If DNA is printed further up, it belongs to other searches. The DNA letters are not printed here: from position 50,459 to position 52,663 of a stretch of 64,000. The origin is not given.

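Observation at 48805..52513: Translationally coupled kinase / pseudokinase pair with identical architecture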

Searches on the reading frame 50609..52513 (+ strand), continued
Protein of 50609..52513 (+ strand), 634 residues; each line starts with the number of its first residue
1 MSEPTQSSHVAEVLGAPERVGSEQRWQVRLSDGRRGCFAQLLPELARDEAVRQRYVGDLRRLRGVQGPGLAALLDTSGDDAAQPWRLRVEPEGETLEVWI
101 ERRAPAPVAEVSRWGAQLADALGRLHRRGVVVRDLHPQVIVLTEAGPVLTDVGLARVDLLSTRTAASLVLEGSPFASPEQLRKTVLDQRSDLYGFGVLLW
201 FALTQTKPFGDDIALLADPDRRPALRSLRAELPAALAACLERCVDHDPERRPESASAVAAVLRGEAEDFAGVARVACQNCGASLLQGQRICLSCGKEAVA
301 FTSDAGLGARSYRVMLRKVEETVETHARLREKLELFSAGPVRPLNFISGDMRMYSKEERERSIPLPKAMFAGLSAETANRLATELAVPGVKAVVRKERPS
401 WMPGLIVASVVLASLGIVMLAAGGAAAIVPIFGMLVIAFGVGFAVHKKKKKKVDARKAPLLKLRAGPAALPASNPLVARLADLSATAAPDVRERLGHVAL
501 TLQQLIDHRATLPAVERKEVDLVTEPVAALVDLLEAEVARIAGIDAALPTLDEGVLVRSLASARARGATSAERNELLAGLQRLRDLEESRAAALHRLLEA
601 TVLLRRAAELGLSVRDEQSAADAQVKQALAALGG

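Call 10: find_homologous_proteins(query=window:50609-52510:+, max_evalue=0.00001)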
Query window:50609-52510:+ (634 aa): 269 proteins with E <= 0.00001 among 8000 candidates; the best 120 are listed.
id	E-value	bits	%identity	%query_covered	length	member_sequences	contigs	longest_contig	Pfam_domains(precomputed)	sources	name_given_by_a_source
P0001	0.0e+0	1343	100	100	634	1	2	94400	PF07714.24,PF00069.32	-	-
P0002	0.0e+0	1074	81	99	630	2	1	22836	PF07714.24,PF00069.32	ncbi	ncbi:MAG: protein kinase [Myxococcota bacterium]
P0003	1.0e-230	785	63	100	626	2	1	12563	PF07714.24,PF00069.32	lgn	-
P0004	8.7e-230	782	63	100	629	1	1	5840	PF07714.24,PF00069.32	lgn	-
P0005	2.9e-229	781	64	98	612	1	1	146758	PF07714.24,PF00069.32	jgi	jgi:hypothetical protein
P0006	3.7e-228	777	63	99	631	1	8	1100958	PF07714.24,PF00069.32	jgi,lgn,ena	-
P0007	1.5e-226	772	63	100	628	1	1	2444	PF07714.24,PF00069.32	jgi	-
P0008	1.1e-225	769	62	100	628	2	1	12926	PF07714.24,PF00069.32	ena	-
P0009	6.2e-225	766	61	100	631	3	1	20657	PF07714.24,PF00069.32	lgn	-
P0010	9.8e-225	766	62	99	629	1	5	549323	PF07714.24,PF00069.32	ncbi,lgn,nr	ncbi:MAG: protein kinase domain-containing protein [Nannocystaceae bacterium]|nr:protein kinase [bac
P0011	1.1e-224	765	62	100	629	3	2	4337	PF07714.24,PF00069.32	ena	-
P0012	4.9e-224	763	62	99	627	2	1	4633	PF07714.24,PF00069.32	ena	-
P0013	3.0e-223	761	61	99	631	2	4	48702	PF07714.24,PF00069.32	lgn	-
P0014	4.9e-223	760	61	100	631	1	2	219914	PF07714.24,PF00069.32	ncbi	ncbi:MAG: serine/threonine-protein kinase [Nannocystales bacterium]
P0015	6.4e-223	760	61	99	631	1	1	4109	PF07714.24,PF00069.32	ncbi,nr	ncbi:MAG: protein kinase [Nannocystaceae bacterium]|nr:protein kinase [Nannocystaceae bacterium]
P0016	3.3e-222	757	61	100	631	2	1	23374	PF07714.24,PF00069.32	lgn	-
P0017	3.3e-222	757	62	99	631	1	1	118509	PF07714.24,PF00069.32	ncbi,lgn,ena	-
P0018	5.3e-222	757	62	100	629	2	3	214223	PF07714.24,PF00069.32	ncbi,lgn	-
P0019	8.0e-220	749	61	99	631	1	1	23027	PF07714.24,PF00069.32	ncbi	-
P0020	2.1e-219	748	60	100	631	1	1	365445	PF07714.24,PF00069.32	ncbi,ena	-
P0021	2.7e-218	744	60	99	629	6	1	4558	PF07714.24,PF00069.32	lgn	-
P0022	6.9e-217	740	60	100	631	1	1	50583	PF07714.24,PF00069.32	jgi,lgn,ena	-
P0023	9.2e-217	739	60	100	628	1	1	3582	PF07714.24,PF00069.32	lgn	-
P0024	4.0e-214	731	60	100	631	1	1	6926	PF07714.24,PF00069.32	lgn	-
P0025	5.7e-201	687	58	100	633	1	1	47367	PF07714.24,PF00069.32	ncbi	-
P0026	1.0e-179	617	55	100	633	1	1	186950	PF07714.24,PF00069.32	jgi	jgi:hypothetical protein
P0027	1.9e-179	616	54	100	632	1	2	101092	PF07714.24,PF00069.32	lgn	-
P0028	6.0e-178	611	54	100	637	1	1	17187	PF07714.24,PF00069.32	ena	-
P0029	1.8e-177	610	54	100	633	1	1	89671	PF07714.24,PF00069.32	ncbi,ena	-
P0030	2.0e-169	583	51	98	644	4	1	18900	PF07714.24,PF00069.32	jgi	jgi:hypothetical protein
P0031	9.1e-166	571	51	100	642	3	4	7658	PF07714.24,PF00069.32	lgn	-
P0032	3.0e-164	566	50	100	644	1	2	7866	PF07714.24,PF00069.32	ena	-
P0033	1.1e-163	564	51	100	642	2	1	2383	PF07714.24,PF00069.32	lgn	-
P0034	1.3e-161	557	51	98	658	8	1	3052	PF07714.24,PF00069.32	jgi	jgi:hypothetical protein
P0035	1.7e-161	557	49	98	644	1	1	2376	PF07714.24,PF00069.32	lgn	-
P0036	5.2e-159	549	48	98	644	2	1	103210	PF07714.24,PF00069.32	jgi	jgi:energy-converting hydrogenase Eha subunit C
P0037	5.6e-159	548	50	98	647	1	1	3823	PF07714.24,PF00069.32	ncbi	-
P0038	8.6e-158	545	51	100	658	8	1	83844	PF07714.24,PF00069.32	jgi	jgi:hypothetical protein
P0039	1.3e-157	544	48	98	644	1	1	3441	PF07714.24,PF00069.32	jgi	jgi:hypothetical protein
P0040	1.4e-156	541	50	98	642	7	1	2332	PF07714.24,PF00069.32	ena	-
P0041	3.1e-155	536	48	98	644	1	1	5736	PF07714.24,PF00069.32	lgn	-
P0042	4.1e-154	532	47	98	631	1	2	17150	PF07714.24,PF00069.32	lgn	-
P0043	2.4e-153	530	48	100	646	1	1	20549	PF07714.24,PF00069.32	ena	-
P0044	3.5e-153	529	49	98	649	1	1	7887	PF07714.24,PF00069.32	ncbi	-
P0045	8.0e-153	528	51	98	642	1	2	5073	PF07714.24,PF00069.32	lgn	-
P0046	1.1e-152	528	48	100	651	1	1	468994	PF07714.24,PF00069.32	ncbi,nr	ncbi:MAG: protein kinase [Myxococcales bacterium]|nr:protein kinase [Myxococcales bacterium]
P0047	4.2e-152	526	46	97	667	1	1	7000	PF07714.24,PF00069.32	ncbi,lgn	-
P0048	2.1e-151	523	48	100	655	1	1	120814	PF07714.24,PF00069.32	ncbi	ncbi:MAG: protein kinase [Nannocystaceae bacterium]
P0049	3.3e-151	523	49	98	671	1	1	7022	PF07714.24,PF00069.32,PF13248.12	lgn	-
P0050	4.6e-151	522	48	100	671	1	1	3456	PF07714.24,PF00069.32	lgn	-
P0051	6.3e-151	522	49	98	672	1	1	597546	PF07714.24,PF00069.32,PF13248.12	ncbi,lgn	ncbi:MAG: protein kinase [Myxococcota bacterium]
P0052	6.7e-151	522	49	98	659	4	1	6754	PF07714.24,PF00069.32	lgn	-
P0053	7.8e-151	522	48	100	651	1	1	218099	PF07714.24,PF00069.32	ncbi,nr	ncbi:MAG: protein kinase [Myxococcales bacterium]|nr:protein kinase [Myxococcales bacterium]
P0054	3.2e-150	520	47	99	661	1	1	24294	PF07714.24,PF00069.32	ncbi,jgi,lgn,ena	-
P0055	7.9e-150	518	46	98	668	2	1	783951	PF07714.24,PF00069.32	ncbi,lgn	-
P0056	1.9e-148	514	49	98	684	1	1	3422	PF07714.24,PF00069.32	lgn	-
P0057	2.6e-148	513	48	98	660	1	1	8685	PF07714.24,PF00069.32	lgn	-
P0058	3.8e-148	513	48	98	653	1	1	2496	PF07714.24,PF00069.32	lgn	-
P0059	6.6e-148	512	50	100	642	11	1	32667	PF00069.32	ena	-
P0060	1.0e-147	511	48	100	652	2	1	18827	PF07714.24,PF00069.32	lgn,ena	-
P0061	1.2e-147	511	47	100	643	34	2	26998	PF07714.24,PF00069.32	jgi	-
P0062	1.6e-147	511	48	99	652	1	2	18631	PF07714.24,PF00069.32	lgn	-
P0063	2.7e-147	510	49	100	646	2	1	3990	PF00069.32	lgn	-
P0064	3.1e-147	510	48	98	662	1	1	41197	PF07714.24,PF00069.32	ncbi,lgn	-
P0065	9.0e-147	508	49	98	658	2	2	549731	PF07714.24,PF00069.32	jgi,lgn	-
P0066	9.6e-147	508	46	100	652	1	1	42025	PF07714.24,PF00069.32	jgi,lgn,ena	-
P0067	1.3e-146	508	47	99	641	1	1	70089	PF07714.24,PF00069.32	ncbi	-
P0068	5.7e-146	506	47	100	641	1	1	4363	PF07714.24,PF00069.32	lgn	-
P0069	9.0e-146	505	49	100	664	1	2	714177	PF07714.24,PF00069.32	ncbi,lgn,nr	ncbi:MAG: serine/threonine protein kinase [Myxococcales bacterium]|nr:serine/threonine protein kinas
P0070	1.1e-145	505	45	98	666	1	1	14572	PF07714.24,PF00069.32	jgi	jgi:hypothetical protein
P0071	1.7e-145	504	49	99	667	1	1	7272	PF07714.24,PF00069.32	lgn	-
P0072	2.8e-145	503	46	100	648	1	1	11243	PF07714.24,PF00069.32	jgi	-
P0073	1.6e-144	501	49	98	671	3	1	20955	PF07714.24,PF00069.32,PF13248.12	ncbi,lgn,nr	ncbi:MAG: protein kinase [Myxococcales bacterium]|nr:protein kinase [Myxococcales bacterium]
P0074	3.6e-144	500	49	98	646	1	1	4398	PF07714.24,PF00069.32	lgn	-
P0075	3.7e-144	500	46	99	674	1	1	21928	PF07714.24,PF00069.32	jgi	jgi:hypothetical protein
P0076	1.7e-142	494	45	100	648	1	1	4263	PF07714.24,PF00069.32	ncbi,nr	ncbi:MAG TPA: hypothetical protein ENJ18_15440 [Nannocystis exedens]|nr:hypothetical protein [Nannoc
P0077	1.7e-142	494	48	97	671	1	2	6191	PF07714.24,PF00069.32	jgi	-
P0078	2.0e-142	494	45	100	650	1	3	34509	PF07714.24,PF00069.32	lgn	-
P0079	1.3e-141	491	46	98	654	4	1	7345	PF00069.32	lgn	-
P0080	4.4e-140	486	47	100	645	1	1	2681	PF07714.24,PF00069.32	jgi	jgi:hypothetical protein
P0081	1.7e-139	484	47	98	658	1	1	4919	PF07714.24,PF00069.32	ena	-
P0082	2.7e-139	483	45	99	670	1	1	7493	PF07714.24,PF00069.32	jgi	-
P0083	2.8e-139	483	47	98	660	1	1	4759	PF07714.24,PF00069.32,PF13248.12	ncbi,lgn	ncbi:MAG: protein kinase [Nannocystaceae bacterium]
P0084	6.9e-139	482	46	98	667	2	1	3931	PF00069.32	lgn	-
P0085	1.8e-138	481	46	98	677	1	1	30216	PF07714.24,PF00069.32,PF13248.12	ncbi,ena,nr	ncbi:MAG: protein kinase [Deltaproteobacteria bacterium]|nr:protein kinase [Deltaproteobacteria bact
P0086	9.8e-138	478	45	97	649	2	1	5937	PF07714.24,PF00069.32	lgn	-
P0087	1.8e-137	477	47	97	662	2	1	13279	PF00069.32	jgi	jgi:hypothetical protein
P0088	3.7e-137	476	46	100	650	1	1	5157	PF07714.24,PF00069.32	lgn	-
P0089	6.5e-137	476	46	98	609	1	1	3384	PF07714.24,PF00069.32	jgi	-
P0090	1.4e-136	475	46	98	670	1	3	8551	PF07714.24,PF00069.32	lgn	-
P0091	3.0e-136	473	46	98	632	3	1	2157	PF07714.24,PF00069.32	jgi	-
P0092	3.7e-136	473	45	98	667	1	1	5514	PF00069.32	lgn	-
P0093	8.8e-136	472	46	98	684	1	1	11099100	PF07714.24,PF00069.32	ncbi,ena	-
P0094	8.9e-136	472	45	98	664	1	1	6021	PF07714.24,PF00069.32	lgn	-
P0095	2.0e-135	471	46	98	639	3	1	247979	PF07714.24,PF00069.32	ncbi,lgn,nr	ncbi:MAG: serine/threonine protein kinase [Myxococcales bacterium]|nr:serine/threonine protein kinas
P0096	2.2e-135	471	46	99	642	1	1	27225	PF00069.32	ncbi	-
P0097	5.9e-135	469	48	92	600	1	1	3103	PF07714.24,PF00069.32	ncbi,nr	ncbi:MAG: protein kinase, partial [Myxococcales bacterium]|nr:protein kinase [Myxococcales bacterium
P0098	2.8e-134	467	44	90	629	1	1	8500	PF07714.24,PF00069.32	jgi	jgi:hypothetical protein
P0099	7.7e-134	465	45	100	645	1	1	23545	PF07714.24,PF00069.32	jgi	jgi:hypothetical protein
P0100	2.7e-133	464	46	99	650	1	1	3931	PF07714.24,PF00069.32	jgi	jgi:hypothetical protein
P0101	6.5e-133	462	43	100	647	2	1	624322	PF07714.24,PF00069.32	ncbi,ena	-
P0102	7.2e-133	462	43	100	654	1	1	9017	PF07714.24,PF00069.32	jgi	-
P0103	1.4e-132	461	44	100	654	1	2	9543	PF07714.24,PF00069.32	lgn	-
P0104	3.4e-132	460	45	98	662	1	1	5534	PF07714.24,PF00069.32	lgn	-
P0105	4.8e-132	460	45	98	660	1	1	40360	PF00069.32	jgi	jgi:hypothetical protein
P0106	5.5e-132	459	46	98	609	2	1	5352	PF07714.24,PF00069.32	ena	-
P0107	8.8e-131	455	47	95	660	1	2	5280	PF07714.24,PF00069.32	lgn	-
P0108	9.2e-131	455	45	97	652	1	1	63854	PF07714.24,PF00069.32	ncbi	-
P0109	1.1e-130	455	44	98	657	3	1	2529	PF07714.24,PF00069.32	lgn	-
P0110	1.6e-130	455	44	98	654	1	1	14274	PF07714.24,PF00069.32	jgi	-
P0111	1.8e-130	454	45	98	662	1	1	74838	PF07714.24,PF00069.32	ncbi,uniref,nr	ncbi:Serine/threonine-protein kinase PknB [Enhygromyxa salina]|uniref:Serine/threonine-protein kinas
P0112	1.3e-129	451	45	98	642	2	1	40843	PF07714.24,PF00069.32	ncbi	-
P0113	2.2e-129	451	45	95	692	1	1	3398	PF07714.24,PF00069.32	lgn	-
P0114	2.4e-129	451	43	99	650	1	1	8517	PF07714.24,PF00069.32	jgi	jgi:hypothetical protein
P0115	4.0e-128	447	43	99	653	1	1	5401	PF07714.24,PF00069.32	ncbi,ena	-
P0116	4.6e-128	446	43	98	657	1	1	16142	PF07714.24,PF00069.32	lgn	-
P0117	4.8e-128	446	44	100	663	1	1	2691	PF06293.21,PF07714.24,PF00069.32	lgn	-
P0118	7.9e-128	446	42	100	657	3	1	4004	PF07714.24,PF00069.32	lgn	-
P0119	8.1e-127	442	45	97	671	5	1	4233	PF00069.32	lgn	-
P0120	1.1e-126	442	44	98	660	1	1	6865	PF07714.24,PF00069.32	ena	-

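Call 13: find_related_loci(query=A1, collection=genome_contigs, flank=6000)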
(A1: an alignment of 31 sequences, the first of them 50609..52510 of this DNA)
Query A1 (634 aa) in genome_contigs; peptide patterns used: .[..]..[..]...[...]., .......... (x = any residue, [..] = any of these).
130 stretches matched a pattern; 92 encode a relative of the query (tblastn E <= 1e-3); the best 80 are kept; 80 distinct loci.
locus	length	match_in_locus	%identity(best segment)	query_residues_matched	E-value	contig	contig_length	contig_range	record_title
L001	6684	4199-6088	61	1-634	0e+0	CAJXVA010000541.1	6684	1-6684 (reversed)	MAG TPA_asm: uncultured proteobacterium isolate SRR3933246_bin.3_MetaBAT_v2.12.1_MAG genome assembly, contig: NODE_1669_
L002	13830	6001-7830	62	7-626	0e+0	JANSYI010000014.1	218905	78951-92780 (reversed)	MAG: bacterium isolate bin.47 k141_692179_length_218905_cov_97.0080, whole genome shotgun sequence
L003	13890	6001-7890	60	1-634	0e+0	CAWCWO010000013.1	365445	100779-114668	MAG: uncultured proteobacterium isolate MFD03250.bin.1.164 genome assembly, contig: contig_19209, whole genome shotgun s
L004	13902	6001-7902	81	1-634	0e+0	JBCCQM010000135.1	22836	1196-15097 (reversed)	MAG: Myxococcota bacterium isolate P01_D01_bin.152 k141_1561214_length_22836_cov_18.0686, whole genome shotgun sequence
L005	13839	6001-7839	62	7-625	0e+0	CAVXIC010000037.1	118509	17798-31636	MAG: uncultured bacterium isolate MFD03250.bin.1.10 genome assembly, contig: contig_7195, whole genome shotgun sequence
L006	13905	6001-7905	52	4-634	4e-168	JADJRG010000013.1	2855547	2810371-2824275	MAG: Nannocystis sp. isolate Fred_18-Q3-R57-64_MAXAC.384 tig00350862-10-28537670, whole genome shotgun sequence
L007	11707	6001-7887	54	3-633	2e-166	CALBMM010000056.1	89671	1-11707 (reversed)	MAG TPA_asm: uncultured proteobacterium isolate SRR6227243_bin.109_CONCOCT_v1.1_MAG genome assembly, contig: ERZ795105.3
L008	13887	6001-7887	61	1-633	0e+0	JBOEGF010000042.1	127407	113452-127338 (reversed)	MAG: Nannocystales bacterium isolate PBSAdel1 PBSA13b_contig_897, whole genome shotgun sequence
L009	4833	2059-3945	49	14-632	2e-163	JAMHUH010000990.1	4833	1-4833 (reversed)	MAG: Nannocystaceae bacterium isolate ST_AS_metabat.41 k201_1508450, whole genome shotgun sequence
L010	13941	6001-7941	46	12-633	2e-159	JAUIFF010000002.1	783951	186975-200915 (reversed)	MAG: Polyangia bacterium isolate 8_bin.71 NODE_9_length_783951_cov_8.085327, whole genome shotgun sequence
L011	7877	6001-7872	50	13-632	9e-158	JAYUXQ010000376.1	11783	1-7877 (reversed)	MAG: Nannocystis sp. isolate GL133_UP_concoct_53 GL133_UP_concoct_53_375, whole genome shotgun sequence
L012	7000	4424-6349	46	4-619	2e-158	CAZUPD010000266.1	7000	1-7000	MAG TPA_asm: uncultured Nannocystaceae bacterium isolate SRP334346_co1_110 genome assembly, contig: NODE_8274_length_700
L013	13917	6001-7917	49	12-632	2e-156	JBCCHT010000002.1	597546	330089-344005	MAG: Myxococcota bacterium isolate P01_B01_bin.73 k141_2693896_length_597546_cov_25.6202, whole genome shotgun sequence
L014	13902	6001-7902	47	1-625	2e-154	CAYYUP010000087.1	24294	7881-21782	MAG TPA_asm: uncultured Nannocystis sp. isolate binchicken_co67_189 genome assembly, contig: NODE_2045_length_24294_cov_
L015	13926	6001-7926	48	1-633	7e-154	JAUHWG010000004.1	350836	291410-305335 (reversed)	MAG: Polyangia bacterium isolate 2_bin.15 NODE_41_length_350836_cov_7.993351, whole genome shotgun sequence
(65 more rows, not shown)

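Call 36: predict_structure(alignment_id=A1)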
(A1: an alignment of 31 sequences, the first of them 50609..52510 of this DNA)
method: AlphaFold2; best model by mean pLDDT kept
length: 634 residues; sequences in the alignment: 31
mean_pLDDT: 83.3   pTM: 0.73
mean pLDDT of the five models: 83.3, 80.9, 80.8, 76.8, 76.6
residues with pLDDT >= 90: 224; 70-90: 306; 50-70: 96; < 50: 8
segments of 3 or more residues with pLDDT < 50: 157-162
pLDDT, mean of each block of 10 residues (from residue 1): 72 90 90 94 88 87 89 92 92 93 88 95 90 85 92 54 54 80 79 95 90 80 86 88 93 92 73 65 77 76 62 89 87 84 83 83 87 84 86 80 66 69 60 71 67 69 74 82 85 88 88 90 93 95 93 95 96 95 96 94 91 84 78 61
secondary structure, 60 per line:
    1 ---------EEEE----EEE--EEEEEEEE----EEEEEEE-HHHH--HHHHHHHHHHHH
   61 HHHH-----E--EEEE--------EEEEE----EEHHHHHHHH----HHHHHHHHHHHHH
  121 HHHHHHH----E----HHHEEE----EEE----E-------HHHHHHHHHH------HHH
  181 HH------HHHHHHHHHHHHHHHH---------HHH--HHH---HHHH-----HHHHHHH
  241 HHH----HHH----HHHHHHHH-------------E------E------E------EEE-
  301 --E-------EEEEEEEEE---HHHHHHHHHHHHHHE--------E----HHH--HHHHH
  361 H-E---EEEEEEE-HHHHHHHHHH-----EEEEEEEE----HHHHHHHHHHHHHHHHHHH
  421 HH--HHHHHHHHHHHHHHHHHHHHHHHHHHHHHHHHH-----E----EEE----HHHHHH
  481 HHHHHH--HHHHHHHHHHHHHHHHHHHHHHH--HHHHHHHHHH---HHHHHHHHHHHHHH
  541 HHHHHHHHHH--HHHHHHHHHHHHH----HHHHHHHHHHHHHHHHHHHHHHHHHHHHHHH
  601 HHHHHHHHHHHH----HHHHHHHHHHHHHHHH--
elements in order: E10-13 E18-20 E23-30 E35-41 H43-46 H49-64 E73-76 E85-89 H96-103 H108-127 E140-142 E147-149 H162-171 H178-182 H189-204 H225-228 H234-243 H255-262 E297-299 E311-319 H323-336 H356-361 E367-373 H375-384 E390-397 H402-422 H425-457 E468-470 H475-486 H489-511 H514-523 H527-550 H553-565 H570-612 H617-632
